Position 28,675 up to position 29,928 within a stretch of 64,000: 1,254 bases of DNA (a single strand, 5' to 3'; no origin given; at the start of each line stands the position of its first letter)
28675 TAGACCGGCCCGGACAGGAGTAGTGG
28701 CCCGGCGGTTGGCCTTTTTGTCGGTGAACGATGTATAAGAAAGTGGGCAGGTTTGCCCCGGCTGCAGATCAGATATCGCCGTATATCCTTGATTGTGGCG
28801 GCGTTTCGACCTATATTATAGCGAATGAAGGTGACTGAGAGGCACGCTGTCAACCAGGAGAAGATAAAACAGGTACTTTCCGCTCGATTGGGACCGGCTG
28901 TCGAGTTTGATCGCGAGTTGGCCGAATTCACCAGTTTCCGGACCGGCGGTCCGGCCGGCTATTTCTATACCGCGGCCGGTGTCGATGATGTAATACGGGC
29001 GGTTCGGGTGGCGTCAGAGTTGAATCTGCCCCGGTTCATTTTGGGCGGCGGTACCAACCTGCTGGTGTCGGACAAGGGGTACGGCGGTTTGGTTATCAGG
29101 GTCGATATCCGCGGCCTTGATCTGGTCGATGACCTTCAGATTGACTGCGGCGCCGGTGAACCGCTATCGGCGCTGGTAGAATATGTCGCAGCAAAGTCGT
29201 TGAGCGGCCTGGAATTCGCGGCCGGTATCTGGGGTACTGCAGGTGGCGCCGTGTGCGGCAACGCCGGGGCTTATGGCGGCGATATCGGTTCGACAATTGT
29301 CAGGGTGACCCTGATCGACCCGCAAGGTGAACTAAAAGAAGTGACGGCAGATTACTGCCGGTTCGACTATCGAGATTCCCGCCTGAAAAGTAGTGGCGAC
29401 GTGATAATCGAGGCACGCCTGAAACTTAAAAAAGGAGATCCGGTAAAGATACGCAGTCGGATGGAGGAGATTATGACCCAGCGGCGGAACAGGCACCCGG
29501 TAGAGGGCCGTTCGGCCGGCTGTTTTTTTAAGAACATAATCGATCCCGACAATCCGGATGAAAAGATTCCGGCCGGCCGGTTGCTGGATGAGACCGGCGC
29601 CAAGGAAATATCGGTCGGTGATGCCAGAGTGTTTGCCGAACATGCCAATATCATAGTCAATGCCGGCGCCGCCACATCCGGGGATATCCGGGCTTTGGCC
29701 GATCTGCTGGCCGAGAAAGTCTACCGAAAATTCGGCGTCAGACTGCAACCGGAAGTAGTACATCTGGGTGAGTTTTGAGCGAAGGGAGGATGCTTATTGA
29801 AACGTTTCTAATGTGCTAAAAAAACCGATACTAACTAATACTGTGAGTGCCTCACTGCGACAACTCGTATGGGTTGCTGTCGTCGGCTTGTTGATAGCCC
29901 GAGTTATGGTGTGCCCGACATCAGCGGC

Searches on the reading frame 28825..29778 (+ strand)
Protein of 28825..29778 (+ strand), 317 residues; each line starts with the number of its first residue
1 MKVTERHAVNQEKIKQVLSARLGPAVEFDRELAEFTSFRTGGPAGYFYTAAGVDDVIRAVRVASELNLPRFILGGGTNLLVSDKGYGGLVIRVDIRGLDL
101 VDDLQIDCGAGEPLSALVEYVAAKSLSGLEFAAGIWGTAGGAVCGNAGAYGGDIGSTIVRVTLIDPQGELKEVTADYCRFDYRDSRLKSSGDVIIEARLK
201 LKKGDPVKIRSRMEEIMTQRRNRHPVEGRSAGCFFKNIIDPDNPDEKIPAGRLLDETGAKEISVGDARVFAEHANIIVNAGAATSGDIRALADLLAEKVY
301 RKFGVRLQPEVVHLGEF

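Call 33: search_protein_families(library=pfam, proteins=[window:28825-29778:+], max_evalue=0.00001)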
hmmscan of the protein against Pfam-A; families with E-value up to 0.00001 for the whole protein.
window:28825-29778:+ (317 aa): 2 families
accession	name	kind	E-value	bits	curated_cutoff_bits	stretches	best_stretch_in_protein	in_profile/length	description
PF02873.21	MurB_C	-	4.4e-27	94.6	27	1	208-312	1-97/99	UDP-N-acetylenolpyruvoylglucosamine reductase, C-terminal domain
PF01565.28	FAD_binding_4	-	1.6e-22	80.1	26.4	1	49-173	6-138/139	FAD binding domain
